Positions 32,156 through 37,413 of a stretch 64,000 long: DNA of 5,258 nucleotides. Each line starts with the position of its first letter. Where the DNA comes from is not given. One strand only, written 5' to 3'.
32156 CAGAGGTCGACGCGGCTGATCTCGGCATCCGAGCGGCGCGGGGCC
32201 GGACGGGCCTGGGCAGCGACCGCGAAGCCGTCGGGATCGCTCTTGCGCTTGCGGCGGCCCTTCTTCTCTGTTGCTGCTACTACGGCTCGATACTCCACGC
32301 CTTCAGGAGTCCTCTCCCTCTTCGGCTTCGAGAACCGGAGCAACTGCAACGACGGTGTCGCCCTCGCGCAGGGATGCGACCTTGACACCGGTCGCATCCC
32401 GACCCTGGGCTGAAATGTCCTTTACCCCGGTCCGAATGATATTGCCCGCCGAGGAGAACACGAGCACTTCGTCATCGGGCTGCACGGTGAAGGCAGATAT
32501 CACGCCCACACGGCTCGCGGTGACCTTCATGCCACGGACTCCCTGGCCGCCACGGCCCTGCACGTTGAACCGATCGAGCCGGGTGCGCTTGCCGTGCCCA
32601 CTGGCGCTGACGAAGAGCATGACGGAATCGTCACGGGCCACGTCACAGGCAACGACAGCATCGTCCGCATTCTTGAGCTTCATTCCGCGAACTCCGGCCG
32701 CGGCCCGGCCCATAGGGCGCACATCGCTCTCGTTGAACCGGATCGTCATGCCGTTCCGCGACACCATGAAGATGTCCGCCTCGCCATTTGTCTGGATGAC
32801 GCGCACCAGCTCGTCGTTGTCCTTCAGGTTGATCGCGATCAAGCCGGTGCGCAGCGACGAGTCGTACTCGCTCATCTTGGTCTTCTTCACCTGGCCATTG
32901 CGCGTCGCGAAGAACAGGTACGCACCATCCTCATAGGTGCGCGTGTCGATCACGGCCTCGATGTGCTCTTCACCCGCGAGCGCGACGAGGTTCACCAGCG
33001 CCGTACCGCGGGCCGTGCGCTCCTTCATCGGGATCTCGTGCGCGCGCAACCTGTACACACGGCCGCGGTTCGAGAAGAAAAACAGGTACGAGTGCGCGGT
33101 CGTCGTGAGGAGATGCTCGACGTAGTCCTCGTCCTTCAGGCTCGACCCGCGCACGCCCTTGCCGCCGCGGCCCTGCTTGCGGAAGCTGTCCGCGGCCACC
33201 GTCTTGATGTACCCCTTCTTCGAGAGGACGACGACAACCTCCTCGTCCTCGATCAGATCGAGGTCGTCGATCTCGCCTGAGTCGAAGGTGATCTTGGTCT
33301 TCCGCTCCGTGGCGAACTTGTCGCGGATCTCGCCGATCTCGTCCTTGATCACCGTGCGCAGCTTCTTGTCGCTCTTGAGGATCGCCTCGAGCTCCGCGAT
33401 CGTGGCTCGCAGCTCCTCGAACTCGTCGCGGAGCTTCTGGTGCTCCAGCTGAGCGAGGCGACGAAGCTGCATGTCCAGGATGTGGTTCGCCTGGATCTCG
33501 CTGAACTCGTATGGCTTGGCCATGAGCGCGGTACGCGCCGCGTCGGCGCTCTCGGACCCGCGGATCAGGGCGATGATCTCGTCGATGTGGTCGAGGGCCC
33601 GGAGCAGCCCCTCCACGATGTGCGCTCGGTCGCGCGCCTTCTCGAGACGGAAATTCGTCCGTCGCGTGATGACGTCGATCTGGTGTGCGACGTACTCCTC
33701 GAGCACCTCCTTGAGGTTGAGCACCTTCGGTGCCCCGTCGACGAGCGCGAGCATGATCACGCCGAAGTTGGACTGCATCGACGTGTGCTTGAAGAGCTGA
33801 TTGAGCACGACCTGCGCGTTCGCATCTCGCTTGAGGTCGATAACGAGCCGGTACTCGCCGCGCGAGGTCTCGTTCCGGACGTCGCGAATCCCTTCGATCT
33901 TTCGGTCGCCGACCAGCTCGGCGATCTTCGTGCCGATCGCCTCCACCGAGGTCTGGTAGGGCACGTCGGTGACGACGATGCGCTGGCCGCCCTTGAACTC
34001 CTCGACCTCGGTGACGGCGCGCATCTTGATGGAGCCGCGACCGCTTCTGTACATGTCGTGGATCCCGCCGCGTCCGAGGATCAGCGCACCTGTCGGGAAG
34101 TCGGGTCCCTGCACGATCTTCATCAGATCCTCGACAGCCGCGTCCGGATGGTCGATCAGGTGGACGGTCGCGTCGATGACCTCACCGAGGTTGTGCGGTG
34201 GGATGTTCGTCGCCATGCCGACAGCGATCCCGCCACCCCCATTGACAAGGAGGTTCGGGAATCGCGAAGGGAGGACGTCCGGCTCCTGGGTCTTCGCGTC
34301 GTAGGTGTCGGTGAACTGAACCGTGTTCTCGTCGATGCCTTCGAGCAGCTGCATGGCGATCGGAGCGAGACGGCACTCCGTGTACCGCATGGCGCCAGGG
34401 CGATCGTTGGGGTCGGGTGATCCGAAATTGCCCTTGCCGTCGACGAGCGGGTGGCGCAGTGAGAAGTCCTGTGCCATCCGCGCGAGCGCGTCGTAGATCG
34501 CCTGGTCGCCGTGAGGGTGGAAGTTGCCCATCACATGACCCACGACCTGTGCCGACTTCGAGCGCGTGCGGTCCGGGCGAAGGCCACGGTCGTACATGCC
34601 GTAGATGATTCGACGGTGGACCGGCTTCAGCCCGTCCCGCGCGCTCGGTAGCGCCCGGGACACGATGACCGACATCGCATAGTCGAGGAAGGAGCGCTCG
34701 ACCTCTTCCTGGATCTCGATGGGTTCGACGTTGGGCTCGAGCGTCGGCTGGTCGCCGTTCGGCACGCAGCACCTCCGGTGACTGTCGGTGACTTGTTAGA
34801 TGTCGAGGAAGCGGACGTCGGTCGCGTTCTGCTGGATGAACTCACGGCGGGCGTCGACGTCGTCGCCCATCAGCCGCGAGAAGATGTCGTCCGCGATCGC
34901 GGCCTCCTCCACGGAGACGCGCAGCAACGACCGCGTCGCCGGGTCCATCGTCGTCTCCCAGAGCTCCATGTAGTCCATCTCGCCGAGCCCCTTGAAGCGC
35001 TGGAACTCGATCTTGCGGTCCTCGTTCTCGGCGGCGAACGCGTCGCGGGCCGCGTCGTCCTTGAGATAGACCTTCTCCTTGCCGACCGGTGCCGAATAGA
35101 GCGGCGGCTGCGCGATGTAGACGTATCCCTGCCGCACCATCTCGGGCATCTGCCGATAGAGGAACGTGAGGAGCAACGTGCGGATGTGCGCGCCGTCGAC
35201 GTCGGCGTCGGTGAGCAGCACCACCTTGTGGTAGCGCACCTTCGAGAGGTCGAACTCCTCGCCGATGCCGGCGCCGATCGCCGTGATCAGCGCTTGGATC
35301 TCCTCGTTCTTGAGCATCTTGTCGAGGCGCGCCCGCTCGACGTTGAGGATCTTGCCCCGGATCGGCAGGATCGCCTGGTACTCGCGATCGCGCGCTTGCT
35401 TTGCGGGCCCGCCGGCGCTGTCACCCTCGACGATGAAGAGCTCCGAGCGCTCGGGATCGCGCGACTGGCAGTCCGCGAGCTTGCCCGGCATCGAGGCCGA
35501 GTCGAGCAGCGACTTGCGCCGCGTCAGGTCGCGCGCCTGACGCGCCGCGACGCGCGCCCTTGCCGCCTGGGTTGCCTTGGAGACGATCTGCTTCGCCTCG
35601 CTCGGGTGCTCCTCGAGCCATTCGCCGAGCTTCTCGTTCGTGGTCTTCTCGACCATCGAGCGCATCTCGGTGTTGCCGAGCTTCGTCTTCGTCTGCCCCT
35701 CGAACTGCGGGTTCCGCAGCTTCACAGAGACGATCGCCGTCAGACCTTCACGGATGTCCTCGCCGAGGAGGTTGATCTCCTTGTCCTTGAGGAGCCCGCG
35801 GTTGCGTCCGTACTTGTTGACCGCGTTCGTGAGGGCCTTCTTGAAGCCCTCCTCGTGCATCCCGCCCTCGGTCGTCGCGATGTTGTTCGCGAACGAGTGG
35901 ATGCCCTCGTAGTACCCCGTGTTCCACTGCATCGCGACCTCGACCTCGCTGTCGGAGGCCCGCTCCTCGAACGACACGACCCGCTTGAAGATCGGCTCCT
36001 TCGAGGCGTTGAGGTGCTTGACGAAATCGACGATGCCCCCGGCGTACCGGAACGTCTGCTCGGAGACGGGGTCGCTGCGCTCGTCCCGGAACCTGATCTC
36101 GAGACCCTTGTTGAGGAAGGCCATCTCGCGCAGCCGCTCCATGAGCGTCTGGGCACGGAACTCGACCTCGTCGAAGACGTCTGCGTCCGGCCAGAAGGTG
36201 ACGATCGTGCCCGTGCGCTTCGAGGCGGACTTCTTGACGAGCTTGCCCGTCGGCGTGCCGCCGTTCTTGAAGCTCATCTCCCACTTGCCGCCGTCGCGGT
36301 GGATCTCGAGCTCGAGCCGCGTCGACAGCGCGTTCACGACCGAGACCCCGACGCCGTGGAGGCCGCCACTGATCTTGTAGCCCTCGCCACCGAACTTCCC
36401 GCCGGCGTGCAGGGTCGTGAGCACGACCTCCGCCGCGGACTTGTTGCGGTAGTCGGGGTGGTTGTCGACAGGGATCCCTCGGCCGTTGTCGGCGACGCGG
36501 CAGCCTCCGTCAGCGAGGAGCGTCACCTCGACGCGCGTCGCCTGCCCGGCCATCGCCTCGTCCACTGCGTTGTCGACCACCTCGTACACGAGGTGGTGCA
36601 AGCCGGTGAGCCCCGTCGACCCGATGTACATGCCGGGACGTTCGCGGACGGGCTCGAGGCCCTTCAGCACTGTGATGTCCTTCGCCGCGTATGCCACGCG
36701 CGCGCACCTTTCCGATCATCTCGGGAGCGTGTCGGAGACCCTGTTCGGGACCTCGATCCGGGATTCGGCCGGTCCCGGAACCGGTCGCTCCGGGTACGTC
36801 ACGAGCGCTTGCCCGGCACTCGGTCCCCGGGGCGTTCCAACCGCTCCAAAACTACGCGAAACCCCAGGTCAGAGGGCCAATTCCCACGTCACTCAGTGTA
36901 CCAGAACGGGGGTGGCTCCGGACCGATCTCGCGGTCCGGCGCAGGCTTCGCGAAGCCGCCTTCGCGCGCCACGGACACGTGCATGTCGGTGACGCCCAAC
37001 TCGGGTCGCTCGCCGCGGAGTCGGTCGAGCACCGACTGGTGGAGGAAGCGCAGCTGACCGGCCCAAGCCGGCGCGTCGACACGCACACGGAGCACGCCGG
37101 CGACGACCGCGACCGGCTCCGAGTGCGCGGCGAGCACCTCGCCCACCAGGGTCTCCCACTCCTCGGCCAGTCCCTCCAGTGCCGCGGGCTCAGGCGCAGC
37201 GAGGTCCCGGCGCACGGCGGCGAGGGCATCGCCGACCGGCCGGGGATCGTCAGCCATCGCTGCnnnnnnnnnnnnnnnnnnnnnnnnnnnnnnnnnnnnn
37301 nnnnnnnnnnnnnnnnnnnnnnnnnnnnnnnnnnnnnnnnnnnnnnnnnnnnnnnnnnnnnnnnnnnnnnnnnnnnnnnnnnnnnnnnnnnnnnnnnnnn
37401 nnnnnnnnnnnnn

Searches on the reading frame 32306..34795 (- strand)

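Call 18: search_protein_families(library=pfam, proteins=[window:32306-34795:-], max_evalue=0.0001)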
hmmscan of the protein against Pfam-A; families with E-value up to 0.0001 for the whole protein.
window:32306-34795:- (830 aa): 2 families
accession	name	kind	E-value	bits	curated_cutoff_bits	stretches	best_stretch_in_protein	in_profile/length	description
PF00521.26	DNA_topoisoIV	-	3.5e-157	524.1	31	1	47-487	1-431/432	DNA gyrase/topoisomerase IV, subunit A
PF03989.18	DNA_gyraseA_C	-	4e-71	234.7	27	6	775-821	1-47/48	DNA gyrase C-terminal domain, beta-propeller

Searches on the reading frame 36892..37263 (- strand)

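Call 18: search_protein_families(library=pfam, proteins=[window:36892-37263:-], max_evalue=0.0001)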
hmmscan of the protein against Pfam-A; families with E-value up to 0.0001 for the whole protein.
window:36892-37263:- (124 aa): 1 family
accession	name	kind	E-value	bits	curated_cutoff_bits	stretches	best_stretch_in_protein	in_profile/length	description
PF05258.17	DciA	-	3.1e-16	59.8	24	1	10-96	2-89/89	Dna[CI] antecedent, DciA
